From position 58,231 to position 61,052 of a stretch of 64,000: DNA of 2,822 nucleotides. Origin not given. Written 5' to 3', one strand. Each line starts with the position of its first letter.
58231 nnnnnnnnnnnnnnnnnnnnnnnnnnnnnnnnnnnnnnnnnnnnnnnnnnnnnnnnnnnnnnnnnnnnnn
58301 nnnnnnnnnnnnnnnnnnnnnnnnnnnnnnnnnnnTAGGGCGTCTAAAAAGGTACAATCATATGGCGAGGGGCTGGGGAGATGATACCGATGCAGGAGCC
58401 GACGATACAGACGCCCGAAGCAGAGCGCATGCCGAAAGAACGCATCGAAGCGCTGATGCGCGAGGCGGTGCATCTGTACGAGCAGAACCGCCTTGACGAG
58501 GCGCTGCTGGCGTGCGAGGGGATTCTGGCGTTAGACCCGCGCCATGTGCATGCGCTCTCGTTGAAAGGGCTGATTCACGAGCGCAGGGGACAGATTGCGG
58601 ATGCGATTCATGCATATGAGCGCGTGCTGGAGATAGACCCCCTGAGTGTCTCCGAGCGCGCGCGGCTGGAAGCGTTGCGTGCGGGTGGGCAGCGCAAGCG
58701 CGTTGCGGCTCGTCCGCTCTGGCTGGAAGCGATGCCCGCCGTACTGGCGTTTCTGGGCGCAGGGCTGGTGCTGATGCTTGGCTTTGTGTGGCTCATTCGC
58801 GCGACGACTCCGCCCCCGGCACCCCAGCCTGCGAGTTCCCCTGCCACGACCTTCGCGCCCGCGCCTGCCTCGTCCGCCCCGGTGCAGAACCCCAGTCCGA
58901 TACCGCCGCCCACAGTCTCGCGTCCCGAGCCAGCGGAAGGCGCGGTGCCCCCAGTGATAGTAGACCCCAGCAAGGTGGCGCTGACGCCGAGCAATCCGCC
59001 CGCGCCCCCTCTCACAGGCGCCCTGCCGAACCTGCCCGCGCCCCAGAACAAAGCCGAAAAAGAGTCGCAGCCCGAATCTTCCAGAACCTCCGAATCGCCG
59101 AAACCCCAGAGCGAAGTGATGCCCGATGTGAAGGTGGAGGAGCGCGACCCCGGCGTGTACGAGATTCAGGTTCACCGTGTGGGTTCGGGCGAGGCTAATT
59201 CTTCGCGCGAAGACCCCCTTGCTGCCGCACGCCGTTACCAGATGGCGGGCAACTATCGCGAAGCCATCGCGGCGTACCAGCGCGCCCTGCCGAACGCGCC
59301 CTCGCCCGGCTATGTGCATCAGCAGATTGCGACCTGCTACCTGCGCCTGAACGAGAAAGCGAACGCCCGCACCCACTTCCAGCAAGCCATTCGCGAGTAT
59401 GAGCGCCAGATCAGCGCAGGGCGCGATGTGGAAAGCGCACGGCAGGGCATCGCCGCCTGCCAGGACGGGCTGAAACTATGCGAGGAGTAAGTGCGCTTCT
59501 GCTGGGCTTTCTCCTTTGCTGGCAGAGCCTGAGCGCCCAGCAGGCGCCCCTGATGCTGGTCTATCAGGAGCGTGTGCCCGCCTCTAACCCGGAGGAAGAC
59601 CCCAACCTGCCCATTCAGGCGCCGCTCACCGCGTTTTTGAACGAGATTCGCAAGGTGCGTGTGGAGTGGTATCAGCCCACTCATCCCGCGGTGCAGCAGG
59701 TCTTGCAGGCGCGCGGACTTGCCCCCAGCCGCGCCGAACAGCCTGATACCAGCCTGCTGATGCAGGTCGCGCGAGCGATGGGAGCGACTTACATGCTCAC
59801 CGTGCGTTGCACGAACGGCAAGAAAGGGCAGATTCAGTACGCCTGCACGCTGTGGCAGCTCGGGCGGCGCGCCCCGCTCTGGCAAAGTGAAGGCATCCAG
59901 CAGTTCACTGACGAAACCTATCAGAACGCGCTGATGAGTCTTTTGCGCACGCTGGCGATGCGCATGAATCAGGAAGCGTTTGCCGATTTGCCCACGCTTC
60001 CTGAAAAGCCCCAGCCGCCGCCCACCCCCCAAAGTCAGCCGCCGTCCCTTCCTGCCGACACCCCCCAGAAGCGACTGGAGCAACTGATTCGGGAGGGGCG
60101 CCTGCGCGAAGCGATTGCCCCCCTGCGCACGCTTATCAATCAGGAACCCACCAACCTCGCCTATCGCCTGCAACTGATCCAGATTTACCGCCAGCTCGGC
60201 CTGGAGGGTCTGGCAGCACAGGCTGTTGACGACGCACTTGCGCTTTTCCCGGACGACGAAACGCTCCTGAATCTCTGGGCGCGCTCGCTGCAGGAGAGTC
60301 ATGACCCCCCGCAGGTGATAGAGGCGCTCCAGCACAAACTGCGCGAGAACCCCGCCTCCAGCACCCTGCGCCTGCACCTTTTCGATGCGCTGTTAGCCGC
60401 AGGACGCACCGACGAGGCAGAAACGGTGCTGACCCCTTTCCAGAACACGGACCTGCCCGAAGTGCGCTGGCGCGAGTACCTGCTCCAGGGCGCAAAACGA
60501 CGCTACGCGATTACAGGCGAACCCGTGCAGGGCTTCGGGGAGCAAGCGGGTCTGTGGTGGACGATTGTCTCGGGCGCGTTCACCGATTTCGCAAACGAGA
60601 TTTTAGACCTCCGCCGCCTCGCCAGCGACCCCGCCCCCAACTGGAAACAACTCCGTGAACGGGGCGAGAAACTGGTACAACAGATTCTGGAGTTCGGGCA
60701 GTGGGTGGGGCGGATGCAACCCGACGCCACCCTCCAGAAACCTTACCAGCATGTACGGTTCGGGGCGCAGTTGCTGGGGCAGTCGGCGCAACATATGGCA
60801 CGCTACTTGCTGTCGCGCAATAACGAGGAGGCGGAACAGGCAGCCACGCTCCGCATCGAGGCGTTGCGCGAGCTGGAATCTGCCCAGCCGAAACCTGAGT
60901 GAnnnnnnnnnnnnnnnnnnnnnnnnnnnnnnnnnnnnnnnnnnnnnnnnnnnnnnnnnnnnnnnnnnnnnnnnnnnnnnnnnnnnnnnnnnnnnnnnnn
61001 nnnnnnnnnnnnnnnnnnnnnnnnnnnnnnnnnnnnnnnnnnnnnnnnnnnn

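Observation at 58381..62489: Overlapping four-gene operon: TPR membrane protein / secreted TPR-like protein / membrane-anchored PilZ / GT2 glycosyltransferase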

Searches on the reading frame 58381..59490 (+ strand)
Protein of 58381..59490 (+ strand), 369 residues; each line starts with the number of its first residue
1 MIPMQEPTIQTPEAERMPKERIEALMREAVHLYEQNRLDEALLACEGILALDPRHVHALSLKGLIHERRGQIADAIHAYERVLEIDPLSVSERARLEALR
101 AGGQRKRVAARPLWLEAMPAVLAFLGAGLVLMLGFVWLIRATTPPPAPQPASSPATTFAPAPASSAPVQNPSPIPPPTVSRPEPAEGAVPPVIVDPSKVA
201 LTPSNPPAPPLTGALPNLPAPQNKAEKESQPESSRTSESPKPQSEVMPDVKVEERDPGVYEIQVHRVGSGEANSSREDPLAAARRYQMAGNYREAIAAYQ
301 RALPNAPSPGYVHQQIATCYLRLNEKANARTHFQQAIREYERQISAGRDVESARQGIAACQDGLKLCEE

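Call 3: search_protein_families(library=pfam, proteins=[window:58381-59490:+], max_evalue=1)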
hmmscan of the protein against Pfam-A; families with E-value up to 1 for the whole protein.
window:58381-59490:+ (369 aa): 24 families
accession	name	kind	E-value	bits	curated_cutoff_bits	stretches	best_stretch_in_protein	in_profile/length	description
PF07719.23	TPR_2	-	1.8e-19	68.6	27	4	58-87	3-32/34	Tetratricopeptide repeat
PF00515.34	TPR_1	-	3.3e-18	65.1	27.8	4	58-87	3-32/34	Tetratricopeptide repeat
PF13432.12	TPR_16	-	2.4e-14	53.9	32.7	2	28-87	3-62/65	Tetratricopeptide repeat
PF13181.12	TPR_8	-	1.9e-10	40.5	25.7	2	57-87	2-32/34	Tetratricopeptide repeat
PF13174.12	TPR_6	-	2.1e-10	41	26.3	2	315-340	5-30/33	Tetratricopeptide repeat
PF13371.12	TPR_9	-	7.9e-10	39.1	35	2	34-100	7-69/73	Tetratricopeptide repeat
PF14559.12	TPR_19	-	3.4e-09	37.3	25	2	32-98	1-66/68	Tetratricopeptide repeat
PF13428.12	TPR_14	-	5.1e-09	36.4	23.5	2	280-315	5-40/44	Tetratricopeptide repeat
PF13424.12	TPR_12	-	1.3e-08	35.4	30.1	3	286-338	13-73/77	Tetratricopeptide repeat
PF12895.13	ANAPC3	-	2.7e-07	31.2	27.2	2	35-85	2-51/82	Anaphase-promoting complex, cyclosome, subunit 3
PF13414.12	TPR_11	-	2.3e-06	27.6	26.8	2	69-87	7-25/42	TPR repeat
PF13176.12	TPR_7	-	5.2e-06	26.6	27.9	0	286-305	9-30/36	Tetratricopeptide repeat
PF13431.12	TPR_17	-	6.3e-06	26.5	24.4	1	45-76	2-33/34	Tetratricopeptide repeat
PF03704.23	BTAD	-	0.00027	21.8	22.1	2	9-100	49-142/146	Bacterial transcriptional activator domain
PF24575.1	TPR_Slam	-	0.00029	21.6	35.2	1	281-333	52-104/104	Surface lipoprotein assembly modifier, N-terminal TPR repeats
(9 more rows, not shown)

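Call 4: search_protein_families(library=ncbifam, proteins=[window:58381-59490:+], max_evalue=1)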
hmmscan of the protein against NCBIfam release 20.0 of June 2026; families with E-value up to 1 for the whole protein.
window:58381-59490:+ (369 aa): 27 families (the best 25 are shown)
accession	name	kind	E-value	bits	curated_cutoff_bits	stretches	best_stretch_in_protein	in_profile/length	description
TIGR02917.1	PEP_TPR_lipo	equivalog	6.1e-15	54.2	312.2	2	14-95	151-232/899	XrtA/PEP-CTERM system TPR-repeat protein PrsT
TIGR02552.1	LcrH_SycD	equivalog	2e-14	53.5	104.8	2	283-339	59-115/136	SycD/LcrH family type III secretion system chaperone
NF040959.1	MamA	equivalog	1.7e-08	34.2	200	2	287-336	150-199/204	magnetosome protein MamA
TIGR02521.1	type_IV_pilW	equivalog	2.1e-08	34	154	2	281-338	36-93/234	type IV pilus biogenesis/stability protein PilW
NF008757.0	PRK11788.1-5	equivalog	0.00033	19.9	363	1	29-92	187-250/388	lipopolysaccharide assembly protein LapB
NF002725.1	PRK02603.1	equivalog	0.00047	20.2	143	1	287-348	46-110/173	photosystem I assembly protein Ycf3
NF047507.1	TPR_BatC_Lepto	exception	0.00095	18.7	175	1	283-354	66-140/214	TPR repeat-containing protein BatC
NF033762.1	social_mot_Tgl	equivalog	0.0016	17.8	225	1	286-338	41-94/252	social motility TPR repeat lipoprotein Tgl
NF033761.1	gliding_GltJ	equivalog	0.0036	16.4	450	1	118-272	377-522/671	adventurous gliding motility protein GltJ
TIGR00540.1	TPR_hemY_coli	hypoth_equivalog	0.0058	15.4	142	1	15-99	144-229/385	heme biosynthesis-associated TPR protein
NF033920.0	C39_PA2778_fam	equivalog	0.0067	15.9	150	1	272-344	152-224/255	PA2778 family cysteine peptidase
NF047558.1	TPR_END_plus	domain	0.007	16.3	32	1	315-341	4-30/56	TPR end-of-group domain-containing protein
TIGR03939.1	PGA_TPR_OMP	equivalog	0.0098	14.1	366.65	1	287-339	286-339/800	poly-beta-1,6 N-acetyl-D-glucosamine export porin PgaA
NF011886.0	PRK15359.1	equivalog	0.017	14.9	146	1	280-339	62-121/144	type III secretion system chaperone protein SscB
NF052230.1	T9SS_PorE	exception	0.019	13.2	600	1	281-341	23-87/648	PorE family type IX secretion system protein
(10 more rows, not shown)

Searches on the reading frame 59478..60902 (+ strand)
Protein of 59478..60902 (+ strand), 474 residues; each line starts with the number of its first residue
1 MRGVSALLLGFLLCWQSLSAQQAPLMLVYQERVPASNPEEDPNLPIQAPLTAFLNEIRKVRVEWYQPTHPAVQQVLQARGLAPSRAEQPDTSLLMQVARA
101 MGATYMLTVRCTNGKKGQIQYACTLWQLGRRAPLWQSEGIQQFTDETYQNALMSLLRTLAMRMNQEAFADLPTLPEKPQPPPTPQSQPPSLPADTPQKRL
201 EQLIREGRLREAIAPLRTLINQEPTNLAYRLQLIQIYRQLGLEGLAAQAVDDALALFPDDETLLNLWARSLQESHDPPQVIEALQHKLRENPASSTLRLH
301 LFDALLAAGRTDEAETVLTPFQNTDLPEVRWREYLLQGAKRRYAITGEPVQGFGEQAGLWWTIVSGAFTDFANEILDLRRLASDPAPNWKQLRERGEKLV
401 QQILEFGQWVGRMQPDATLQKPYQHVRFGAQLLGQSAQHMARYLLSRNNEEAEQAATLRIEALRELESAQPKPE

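Call 3: search_protein_families(library=pfam, proteins=[window:59478-60902:+], max_evalue=1)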
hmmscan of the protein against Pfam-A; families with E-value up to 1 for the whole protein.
window:59478-60902:+ (474 aa): 15 families
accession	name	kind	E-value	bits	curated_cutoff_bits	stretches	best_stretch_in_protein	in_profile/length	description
PF14559.12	TPR_19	-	9e-12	45.6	25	2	273-319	3-49/68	Tetratricopeptide repeat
PF13428.12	TPR_14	-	2.2e-06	28.2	23.5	2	229-269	3-43/44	Tetratricopeptide repeat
PF20225.4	DUF6584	-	0.00012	22.7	27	1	198-241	8-51/171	Family of unknown function (DUF6584)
PF13432.12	TPR_16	-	0.00018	22.3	32.7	2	204-260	8-64/65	Tetratricopeptide repeat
PF23914.1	TPR_CcmH_CycH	-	0.00053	20.3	42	1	211-292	34-118/158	Cytochrome c-type biogenesis protein H TPR domain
PF24575.1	TPR_Slam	-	0.00086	20.1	35.2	1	205-236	59-90/104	Surface lipoprotein assembly modifier, N-terminal TPR repeats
PF12895.13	ANAPC3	-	0.0018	19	27.2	1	252-318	14-79/82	Anaphase-promoting complex, cyclosome, subunit 3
PF03704.23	BTAD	-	0.0024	18.7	22.1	1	197-248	66-117/146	Bacterial transcriptional activator domain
PF09797.15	NatB_MDM20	-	0.003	17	27.6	1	205-250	202-247/379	N-acetyltransferase B complex (NatB) non catalytic subunit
PF14561.12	TPR_20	-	0.016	16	25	1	281-318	8-45/90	Tetratricopeptide repeat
PF13429.12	TPR_15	-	0.016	15.1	26.2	1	220-314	142-233/280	Tetratricopeptide repeat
PF19964.5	EAD11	-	0.034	14.5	26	1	197-239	3-43/80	Effector-associated domain 11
PF21176.3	RecR_HhH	-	0.043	14.1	27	1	436-454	18-36/45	RecR, helix-hairpin-helix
PF11846.14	Wzy_C_2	-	0.13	12.7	28.5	1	209-262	129-181/191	Virulence factor membrane-bound polymerase, C-terminal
PF25062.1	ARM_TT21_N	-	0.2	11.8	40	0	203-239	37-73/222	Tetratricopeptide repeat protein 21 N-terminal ARM repeat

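Call 4: search_protein_families(library=ncbifam, proteins=[window:59478-60902:+], max_evalue=1)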
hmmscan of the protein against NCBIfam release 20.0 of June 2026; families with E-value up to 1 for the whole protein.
window:59478-60902:+ (474 aa): 7 families
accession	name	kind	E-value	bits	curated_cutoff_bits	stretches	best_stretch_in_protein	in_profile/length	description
TIGR02917.1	PEP_TPR_lipo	equivalog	3.1e-08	32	312.2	1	205-318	545-658/899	XrtA/PEP-CTERM system TPR-repeat protein PrsT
TIGR03939.1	PGA_TPR_OMP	equivalog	0.00026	19.4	366.65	1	206-309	99-202/800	poly-beta-1,6 N-acetyl-D-glucosamine export porin PgaA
NF008757.0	PRK11788.1-5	equivalog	0.00031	20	363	1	204-314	225-334/388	lipopolysaccharide assembly protein LapB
NF011721.1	PRK15174.1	equivalog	0.0019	16.4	1200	1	249-319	306-376/656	Vi polysaccharide transport protein VexE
NF052400.1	M48_BAM_BepA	equivalog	0.012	14.4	570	1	247-328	327-408/483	beta-barrel assembly-enhancing protease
NF008461.0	PRK11342.1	equivalog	0.1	11.8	350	1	203-237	13-47/269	2-keto-4-pentenoate hydratase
NF040959.1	MamA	equivalog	0.12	11.8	200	1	202-314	46-158/204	magnetosome protein MamA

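Call 26: find_homologous_proteins(query=window:59478-60902:+)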
Query window:59478-60902:+ (474 aa): 30 proteins with E <= 0.001 among 8000 candidates.
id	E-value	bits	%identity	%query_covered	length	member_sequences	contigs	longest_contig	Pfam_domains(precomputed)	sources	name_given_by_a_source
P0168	0.0e+0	1052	100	100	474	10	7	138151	PF14559.13,PF13428.13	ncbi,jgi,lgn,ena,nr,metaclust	ncbi:MAG: tetratricopeptide repeat protein [Armatimonadetes bacterium]|nr:tetratricopeptide repeat p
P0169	8.0e-268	907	87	100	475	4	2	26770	PF14559.13,PF13428.13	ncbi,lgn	-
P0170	6.4e-195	667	66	100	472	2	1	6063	PF14559.13,PF03704.24,PF13432.13,PF13428.13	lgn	-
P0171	2.3e-193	661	68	95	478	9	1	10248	PF14559.13,PF03704.24,PF24575.2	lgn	-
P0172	8.6e-184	630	64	100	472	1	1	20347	PF14559.13,PF03704.24,PF24575.2,PF20225.5,PF13432.13,PF13428.13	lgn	-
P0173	2.1e-111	391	44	98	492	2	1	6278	PF14559.13,PF24575.2,PF20225.5,PF13432.13,PF13428.13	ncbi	-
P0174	1.2e-107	379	45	93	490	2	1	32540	PF14559.13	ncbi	ncbi:MAG: tetratricopeptide repeat protein [Armatimonadota bacterium]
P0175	1.1e-106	376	44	99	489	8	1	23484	PF14559.13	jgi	jgi:tetratricopeptide (TPR) repeat protein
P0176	1.1e-105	372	45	99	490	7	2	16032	PF14559.13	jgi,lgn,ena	-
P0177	1.3e-104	369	43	99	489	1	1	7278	PF14559.13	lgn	-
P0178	4.3e-104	367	43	96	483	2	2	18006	PF14559.13,PF24575.2,PF13414.13,PF13371.13,PF00515.35,PF12895.14,PF13432.13,PF13428.13,PF13429.13,PF07719.24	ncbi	-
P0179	2.4e-103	365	44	98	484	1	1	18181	PF14559.13,PF13432.13,PF13428.13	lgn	-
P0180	2.5e-103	365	45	98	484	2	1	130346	PF14559.13,PF13428.13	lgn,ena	-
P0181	4.1e-103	364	43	98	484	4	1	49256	PF14559.13,PF23914.2,PF13432.13,PF13428.13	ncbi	ncbi:MAG: tetratricopeptide repeat protein [Fimbriimonadales bacterium]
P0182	8.5e-103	363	44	95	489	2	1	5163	PF14559.13,PF20225.5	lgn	-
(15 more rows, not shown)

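Call 49: predict_structure(alignment_id=A3)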
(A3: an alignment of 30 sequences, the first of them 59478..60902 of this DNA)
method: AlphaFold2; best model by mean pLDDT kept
length: 474 residues; sequences in the alignment: 30
mean_pLDDT: 87.8   pTM: 0.56
mean pLDDT of the five models: 87.8, 86.6, 86.4, 85.6, 85.2
residues with pLDDT >= 90: 314; 70-90: 116; 50-70: 19; < 50: 25
segments of 3 or more residues with pLDDT < 50: 15-20, 177-192
pLDDT, mean of each block of 10 residues (from residue 1): 61 53 86 82 91 88 93 90 88 92 95 88 94 93 88 93 89 58 40 72 88 91 92 94 92 93 94 90 95 93 95 94 86 94 84 84 95 97 94 97 96 88 94 98 95 96 94 62
secondary structure, 60 per line:
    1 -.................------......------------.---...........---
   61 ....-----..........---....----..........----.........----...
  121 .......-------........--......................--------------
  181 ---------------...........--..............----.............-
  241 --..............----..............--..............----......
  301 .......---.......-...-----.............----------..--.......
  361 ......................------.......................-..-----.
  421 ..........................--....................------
elements in order: H2-18 E25-30 H47-57 E61-64 H70-79 H83-86 H91-100 E105-113 E118-127 E135-142 H145-166 H196-206 H209-222 H227-239 H243-256 H261-274 H277-290 H295-307 H311-317 H327-339 H354-382 H389-411 H420-446 H449-468
